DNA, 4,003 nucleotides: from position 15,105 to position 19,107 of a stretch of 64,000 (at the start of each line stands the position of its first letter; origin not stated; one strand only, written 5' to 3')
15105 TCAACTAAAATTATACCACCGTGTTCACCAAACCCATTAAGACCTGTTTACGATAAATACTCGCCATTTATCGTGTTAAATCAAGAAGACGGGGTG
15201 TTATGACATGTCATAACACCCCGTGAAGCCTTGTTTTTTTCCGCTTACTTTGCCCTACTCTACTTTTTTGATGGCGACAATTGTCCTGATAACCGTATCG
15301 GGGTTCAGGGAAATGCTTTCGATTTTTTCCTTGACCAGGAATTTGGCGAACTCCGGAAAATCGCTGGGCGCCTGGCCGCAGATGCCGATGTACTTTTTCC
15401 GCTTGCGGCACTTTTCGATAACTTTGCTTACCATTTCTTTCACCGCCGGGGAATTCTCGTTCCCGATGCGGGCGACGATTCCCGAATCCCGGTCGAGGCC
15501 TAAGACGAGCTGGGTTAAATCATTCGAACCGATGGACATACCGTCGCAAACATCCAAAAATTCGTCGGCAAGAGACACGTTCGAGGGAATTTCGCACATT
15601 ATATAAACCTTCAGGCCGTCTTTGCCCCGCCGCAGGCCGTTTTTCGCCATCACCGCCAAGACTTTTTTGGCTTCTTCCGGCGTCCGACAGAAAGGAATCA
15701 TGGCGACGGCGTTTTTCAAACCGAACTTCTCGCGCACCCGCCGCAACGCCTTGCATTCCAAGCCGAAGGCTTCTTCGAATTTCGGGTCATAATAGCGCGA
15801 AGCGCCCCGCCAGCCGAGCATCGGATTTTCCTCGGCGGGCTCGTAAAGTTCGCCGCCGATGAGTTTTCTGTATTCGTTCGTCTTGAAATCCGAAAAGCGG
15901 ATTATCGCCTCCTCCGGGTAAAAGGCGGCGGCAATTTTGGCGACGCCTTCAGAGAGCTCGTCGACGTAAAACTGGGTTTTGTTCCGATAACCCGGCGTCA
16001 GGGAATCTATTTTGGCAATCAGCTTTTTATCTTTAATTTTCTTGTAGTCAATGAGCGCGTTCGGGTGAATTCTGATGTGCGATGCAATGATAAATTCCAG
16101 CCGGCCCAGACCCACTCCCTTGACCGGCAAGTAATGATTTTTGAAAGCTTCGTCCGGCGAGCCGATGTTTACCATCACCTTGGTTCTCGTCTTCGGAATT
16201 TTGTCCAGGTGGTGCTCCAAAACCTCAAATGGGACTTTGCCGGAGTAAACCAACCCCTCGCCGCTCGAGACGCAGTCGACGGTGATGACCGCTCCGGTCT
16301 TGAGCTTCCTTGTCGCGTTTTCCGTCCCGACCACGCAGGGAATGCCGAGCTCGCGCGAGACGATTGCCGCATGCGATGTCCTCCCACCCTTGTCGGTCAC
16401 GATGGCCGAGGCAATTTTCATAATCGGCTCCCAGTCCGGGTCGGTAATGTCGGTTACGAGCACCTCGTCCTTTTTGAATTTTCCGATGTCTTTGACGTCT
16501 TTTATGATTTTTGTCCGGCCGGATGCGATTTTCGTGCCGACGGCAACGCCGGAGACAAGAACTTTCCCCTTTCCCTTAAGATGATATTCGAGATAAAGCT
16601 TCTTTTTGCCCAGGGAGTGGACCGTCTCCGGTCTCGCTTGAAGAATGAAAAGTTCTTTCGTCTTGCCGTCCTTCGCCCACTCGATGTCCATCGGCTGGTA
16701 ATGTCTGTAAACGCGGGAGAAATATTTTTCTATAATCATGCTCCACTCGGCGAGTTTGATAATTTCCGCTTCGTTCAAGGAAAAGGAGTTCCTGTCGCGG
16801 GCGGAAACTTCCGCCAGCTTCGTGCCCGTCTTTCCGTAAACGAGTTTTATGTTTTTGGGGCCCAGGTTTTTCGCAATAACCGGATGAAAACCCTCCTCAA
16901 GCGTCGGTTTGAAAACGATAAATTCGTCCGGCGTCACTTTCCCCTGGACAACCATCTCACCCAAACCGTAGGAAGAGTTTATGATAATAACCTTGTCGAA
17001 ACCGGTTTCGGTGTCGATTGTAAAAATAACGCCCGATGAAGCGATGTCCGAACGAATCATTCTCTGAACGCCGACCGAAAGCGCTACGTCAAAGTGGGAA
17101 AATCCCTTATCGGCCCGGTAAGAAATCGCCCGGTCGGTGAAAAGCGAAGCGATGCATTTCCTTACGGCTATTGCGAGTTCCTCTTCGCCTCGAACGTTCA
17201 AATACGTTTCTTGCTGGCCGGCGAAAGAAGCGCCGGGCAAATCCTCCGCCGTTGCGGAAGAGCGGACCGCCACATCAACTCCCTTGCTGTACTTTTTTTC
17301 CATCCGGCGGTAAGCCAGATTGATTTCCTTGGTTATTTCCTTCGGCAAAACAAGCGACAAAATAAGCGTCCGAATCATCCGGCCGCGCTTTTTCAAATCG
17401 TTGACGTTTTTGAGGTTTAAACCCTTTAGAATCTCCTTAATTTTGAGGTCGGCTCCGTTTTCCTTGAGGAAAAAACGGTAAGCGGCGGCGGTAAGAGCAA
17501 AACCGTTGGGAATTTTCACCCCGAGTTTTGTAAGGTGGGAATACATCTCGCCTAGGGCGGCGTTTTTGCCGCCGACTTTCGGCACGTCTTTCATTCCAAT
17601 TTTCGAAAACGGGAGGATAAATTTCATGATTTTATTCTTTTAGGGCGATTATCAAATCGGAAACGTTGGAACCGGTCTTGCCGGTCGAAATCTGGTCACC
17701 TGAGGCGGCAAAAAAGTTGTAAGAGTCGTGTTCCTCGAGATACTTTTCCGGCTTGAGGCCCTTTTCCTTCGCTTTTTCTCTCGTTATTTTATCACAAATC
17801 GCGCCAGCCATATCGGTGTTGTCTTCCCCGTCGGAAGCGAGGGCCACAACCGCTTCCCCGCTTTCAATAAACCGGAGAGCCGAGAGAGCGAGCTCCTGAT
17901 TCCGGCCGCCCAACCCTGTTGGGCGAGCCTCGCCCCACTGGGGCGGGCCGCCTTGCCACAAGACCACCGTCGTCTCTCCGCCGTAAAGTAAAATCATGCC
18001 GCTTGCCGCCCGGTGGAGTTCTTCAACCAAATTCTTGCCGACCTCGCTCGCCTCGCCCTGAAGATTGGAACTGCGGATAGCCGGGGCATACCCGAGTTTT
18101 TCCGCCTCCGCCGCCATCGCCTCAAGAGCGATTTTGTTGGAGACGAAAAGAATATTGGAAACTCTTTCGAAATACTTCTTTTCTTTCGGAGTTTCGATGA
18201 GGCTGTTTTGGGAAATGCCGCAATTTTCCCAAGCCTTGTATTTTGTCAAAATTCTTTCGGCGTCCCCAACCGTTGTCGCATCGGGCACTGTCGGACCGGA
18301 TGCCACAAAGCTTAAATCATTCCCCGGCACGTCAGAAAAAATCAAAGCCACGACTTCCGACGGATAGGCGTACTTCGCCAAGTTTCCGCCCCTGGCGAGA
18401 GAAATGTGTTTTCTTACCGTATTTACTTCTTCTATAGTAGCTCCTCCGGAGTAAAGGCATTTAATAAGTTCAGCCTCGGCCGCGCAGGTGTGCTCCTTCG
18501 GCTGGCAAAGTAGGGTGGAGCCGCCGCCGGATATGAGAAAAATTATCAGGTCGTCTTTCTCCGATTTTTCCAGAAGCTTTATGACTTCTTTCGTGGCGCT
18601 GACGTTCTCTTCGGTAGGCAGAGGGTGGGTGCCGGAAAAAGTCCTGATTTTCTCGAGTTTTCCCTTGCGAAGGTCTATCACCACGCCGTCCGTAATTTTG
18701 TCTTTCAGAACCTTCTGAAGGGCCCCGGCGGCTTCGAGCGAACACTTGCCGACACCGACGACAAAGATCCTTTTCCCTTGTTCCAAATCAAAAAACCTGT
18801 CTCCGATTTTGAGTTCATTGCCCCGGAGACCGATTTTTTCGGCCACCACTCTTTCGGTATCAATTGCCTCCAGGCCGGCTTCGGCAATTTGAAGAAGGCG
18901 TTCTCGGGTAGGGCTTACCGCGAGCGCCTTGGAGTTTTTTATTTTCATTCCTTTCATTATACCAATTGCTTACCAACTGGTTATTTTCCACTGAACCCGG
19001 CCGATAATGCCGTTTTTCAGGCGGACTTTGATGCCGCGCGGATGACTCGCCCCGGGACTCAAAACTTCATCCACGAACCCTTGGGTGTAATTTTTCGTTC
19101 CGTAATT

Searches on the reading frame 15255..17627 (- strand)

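Call 69: search_protein_families(library=pfam, proteins=[window:15255-17627:-], max_evalue=0.001)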
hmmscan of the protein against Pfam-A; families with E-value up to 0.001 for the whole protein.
window:15255-17627:- (790 aa): 3 families
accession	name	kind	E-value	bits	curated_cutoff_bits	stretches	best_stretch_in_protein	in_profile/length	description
PF01326.24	PPDK_N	-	8.7e-116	387.2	27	1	16-342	2-317/328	Pyruvate phosphate dikinase, AMP/ATP-binding domain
PF02896.24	PEP-utilizers_C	-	2.1e-56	191.7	22.8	1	479-789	17-291/293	PEP-utilising enzyme, PEP-binding domain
PF00391.29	PEP-utilizers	-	9.9e-28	96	23.1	1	384-453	1-70/72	PEP-utilising enzyme, mobile domain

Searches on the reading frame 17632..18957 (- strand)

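Call 69: search_protein_families(library=pfam, proteins=[window:17632-18957:-], max_evalue=0.001)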
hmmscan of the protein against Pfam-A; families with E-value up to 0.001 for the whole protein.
window:17632-18957:- (441 aa): 2 families
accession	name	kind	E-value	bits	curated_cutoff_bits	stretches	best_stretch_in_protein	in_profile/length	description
PF13660.11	DUF4147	-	2e-65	220.9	23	1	21-244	2-224/234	Domain of unknown function (DUF4147)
PF05161.18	MOFRL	-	4.7e-27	94.7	28.3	1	322-434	2-106/106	MOFRL family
